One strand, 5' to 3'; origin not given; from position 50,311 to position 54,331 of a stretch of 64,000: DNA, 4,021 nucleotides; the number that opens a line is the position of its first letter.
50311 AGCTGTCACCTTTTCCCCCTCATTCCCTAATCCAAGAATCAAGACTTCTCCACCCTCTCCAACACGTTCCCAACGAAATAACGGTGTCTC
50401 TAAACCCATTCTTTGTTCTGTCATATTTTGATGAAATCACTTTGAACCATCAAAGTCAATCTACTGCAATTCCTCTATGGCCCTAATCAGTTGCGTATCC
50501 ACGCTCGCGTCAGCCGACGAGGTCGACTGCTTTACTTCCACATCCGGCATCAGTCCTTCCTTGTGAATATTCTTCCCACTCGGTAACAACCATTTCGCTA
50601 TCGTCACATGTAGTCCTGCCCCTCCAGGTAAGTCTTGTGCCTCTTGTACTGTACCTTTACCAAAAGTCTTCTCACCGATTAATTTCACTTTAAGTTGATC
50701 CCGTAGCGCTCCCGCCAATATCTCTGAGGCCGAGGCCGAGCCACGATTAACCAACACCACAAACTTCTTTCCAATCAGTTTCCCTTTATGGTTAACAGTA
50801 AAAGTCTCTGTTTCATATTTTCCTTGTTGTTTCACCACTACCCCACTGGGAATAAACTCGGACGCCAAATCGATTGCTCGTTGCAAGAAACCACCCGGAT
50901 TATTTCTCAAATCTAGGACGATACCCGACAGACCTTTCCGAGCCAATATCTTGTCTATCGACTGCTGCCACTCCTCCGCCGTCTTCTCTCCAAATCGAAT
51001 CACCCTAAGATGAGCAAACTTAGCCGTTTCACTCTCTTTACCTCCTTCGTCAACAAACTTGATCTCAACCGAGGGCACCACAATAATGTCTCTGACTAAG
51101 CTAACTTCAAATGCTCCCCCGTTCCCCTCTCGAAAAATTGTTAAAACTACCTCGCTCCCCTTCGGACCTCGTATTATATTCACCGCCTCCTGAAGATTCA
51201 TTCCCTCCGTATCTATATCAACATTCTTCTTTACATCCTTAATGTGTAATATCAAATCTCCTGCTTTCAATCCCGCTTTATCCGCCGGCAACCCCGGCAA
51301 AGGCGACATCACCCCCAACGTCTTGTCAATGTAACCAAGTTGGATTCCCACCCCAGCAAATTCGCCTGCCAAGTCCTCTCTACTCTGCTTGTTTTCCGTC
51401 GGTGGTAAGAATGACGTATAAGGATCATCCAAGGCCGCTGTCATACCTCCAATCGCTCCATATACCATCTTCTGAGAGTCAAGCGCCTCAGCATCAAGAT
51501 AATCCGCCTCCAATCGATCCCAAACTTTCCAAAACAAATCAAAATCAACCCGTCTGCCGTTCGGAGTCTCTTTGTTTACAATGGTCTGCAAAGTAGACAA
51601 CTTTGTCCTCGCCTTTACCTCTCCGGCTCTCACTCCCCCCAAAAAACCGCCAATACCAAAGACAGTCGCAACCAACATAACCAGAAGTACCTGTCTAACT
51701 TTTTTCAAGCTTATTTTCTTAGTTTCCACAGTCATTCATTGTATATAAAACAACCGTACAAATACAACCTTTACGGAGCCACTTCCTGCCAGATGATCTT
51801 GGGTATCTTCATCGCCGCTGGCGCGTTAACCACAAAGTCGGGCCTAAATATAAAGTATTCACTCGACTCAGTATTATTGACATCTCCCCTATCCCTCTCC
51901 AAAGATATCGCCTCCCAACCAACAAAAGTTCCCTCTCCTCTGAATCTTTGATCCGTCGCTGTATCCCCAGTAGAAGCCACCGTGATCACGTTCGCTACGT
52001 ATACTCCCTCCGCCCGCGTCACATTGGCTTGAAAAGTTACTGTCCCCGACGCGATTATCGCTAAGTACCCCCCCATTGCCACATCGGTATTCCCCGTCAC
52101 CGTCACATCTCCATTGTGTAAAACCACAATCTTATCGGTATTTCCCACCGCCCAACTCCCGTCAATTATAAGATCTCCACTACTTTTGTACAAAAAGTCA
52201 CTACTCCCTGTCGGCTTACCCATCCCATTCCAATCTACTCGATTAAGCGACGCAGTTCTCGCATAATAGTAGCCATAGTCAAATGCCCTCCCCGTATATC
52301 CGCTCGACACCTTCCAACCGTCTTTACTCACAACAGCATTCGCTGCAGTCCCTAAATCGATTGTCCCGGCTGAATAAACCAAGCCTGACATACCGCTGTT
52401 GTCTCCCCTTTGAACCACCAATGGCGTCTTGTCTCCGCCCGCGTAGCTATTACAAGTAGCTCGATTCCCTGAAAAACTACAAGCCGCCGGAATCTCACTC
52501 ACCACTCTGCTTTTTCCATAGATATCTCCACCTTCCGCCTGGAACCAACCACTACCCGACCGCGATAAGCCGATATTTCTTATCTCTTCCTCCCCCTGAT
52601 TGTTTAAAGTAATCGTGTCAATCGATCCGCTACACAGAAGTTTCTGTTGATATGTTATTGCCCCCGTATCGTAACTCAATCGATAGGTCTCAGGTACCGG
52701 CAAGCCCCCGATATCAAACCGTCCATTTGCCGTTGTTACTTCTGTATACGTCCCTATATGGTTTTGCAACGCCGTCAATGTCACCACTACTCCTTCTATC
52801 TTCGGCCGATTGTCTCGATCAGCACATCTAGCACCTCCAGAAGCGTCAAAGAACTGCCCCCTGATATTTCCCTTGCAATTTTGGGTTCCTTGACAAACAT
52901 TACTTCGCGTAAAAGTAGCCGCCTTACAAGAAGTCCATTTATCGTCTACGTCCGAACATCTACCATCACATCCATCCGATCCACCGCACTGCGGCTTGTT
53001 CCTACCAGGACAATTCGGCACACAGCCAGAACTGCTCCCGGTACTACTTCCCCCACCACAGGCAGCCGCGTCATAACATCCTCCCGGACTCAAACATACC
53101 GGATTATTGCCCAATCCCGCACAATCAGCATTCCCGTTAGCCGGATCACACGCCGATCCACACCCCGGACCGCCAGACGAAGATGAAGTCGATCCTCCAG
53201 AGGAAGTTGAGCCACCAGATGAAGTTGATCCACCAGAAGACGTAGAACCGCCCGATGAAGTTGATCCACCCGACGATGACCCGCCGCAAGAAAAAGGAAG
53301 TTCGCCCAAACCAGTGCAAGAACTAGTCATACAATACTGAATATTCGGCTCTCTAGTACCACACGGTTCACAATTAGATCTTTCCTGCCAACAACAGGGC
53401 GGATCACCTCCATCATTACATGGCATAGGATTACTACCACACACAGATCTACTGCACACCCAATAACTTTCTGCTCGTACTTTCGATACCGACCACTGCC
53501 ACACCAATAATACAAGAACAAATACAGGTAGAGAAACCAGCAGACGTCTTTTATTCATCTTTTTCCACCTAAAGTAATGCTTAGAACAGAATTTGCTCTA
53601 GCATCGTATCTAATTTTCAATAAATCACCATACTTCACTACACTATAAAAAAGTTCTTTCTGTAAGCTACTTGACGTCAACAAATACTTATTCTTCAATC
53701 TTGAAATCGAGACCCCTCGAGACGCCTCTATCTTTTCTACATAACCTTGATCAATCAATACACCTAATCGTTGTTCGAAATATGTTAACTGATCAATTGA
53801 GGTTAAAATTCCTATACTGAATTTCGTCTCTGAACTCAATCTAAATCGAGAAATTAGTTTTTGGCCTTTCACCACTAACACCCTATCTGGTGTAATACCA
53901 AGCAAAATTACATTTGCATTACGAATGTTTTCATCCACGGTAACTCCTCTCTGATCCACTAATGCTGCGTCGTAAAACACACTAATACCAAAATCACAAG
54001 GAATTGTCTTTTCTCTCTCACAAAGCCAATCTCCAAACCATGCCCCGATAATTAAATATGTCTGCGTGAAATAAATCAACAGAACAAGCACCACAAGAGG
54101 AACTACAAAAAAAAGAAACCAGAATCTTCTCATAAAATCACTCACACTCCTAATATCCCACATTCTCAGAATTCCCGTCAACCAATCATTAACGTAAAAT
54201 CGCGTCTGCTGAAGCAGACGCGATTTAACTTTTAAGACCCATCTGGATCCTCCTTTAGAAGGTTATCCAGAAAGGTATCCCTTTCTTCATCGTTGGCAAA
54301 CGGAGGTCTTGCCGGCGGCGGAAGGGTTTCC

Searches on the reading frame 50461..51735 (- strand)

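Call 76: search_protein_families(library=pfam, proteins=[window:50461-51735:-], max_evalue=0.001)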
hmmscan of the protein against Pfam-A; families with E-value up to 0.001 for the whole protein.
window:50461-51735:- (424 aa): 5 families
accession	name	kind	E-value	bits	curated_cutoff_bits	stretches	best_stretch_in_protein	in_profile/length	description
PF03572.23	Peptidase_S41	-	7.9e-48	162.6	24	1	240-401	2-165/165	Peptidase family S41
PF17820.7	PDZ_6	-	1.5e-08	34.7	27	1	142-200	2-52/54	PDZ domain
PF00595.29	PDZ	-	3.3e-07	31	23.2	1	125-200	10-80/81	PDZ domain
PF13180.12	PDZ_2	-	7.1e-07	29.9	27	1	129-213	3-80/80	PDZ domain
PF22694.1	CtpB_N-like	-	1.4e-05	25.9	27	1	63-109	36-80/85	Activating protease CtpB N-terminal domain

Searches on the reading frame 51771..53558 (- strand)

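Call 3: search_protein_families(library=pfam, proteins=[window:51771-53558:-], max_evalue=1)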
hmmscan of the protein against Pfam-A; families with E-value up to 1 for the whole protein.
window:51771-53558:- (595 aa): 2 families
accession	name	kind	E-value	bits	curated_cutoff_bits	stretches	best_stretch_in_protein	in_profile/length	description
PF13620.12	CarboxypepD_reg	-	0.001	19.8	32.3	1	253-296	13-54/82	Carboxypeptidase regulatory-like domain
PF22902.2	NOMO1-like_9th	-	0.056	13.7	27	1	252-294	11-53/75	BOS complex subunit NOMO1-like, beta sandwich domain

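Call 4: search_protein_families(library=ncbifam, proteins=[window:51771-53558:-], max_evalue=1)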
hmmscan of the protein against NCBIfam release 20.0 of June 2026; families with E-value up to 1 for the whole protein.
window:51771-53558:- (595 aa): 0 families

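Call 83: search_protein_families(library=padloc, proteins=[window:51771-53558:-], max_evalue=0.01)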
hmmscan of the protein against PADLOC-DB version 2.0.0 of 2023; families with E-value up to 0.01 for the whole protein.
window:51771-53558:- (595 aa): 0 families

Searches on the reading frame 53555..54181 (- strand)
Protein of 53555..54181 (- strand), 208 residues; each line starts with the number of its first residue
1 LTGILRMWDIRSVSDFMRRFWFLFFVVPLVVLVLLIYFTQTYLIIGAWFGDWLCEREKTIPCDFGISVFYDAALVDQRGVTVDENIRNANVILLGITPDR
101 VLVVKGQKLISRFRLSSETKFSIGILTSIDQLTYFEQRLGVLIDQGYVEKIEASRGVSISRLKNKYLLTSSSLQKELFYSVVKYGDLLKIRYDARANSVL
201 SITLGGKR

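Call 3: search_protein_families(library=pfam, proteins=[window:53555-54181:-], max_evalue=1)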
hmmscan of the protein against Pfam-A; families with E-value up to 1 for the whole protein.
window:53555-54181:- (208 aa): 0 families

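Call 4: search_protein_families(library=ncbifam, proteins=[window:53555-54181:-], max_evalue=1)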
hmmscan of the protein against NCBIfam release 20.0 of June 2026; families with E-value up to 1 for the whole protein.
window:53555-54181:- (208 aa): 1 family
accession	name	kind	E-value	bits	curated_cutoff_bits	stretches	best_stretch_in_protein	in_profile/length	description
NF010402.0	PRK13826.1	subfamily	0.11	10.2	1317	1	135-196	682-741/1102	Dtr system oriT relaxase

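Call 83: search_protein_families(library=padloc, proteins=[window:53555-54181:-], max_evalue=0.01)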
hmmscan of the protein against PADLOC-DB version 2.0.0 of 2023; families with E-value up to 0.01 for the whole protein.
window:53555-54181:- (208 aa): 0 families
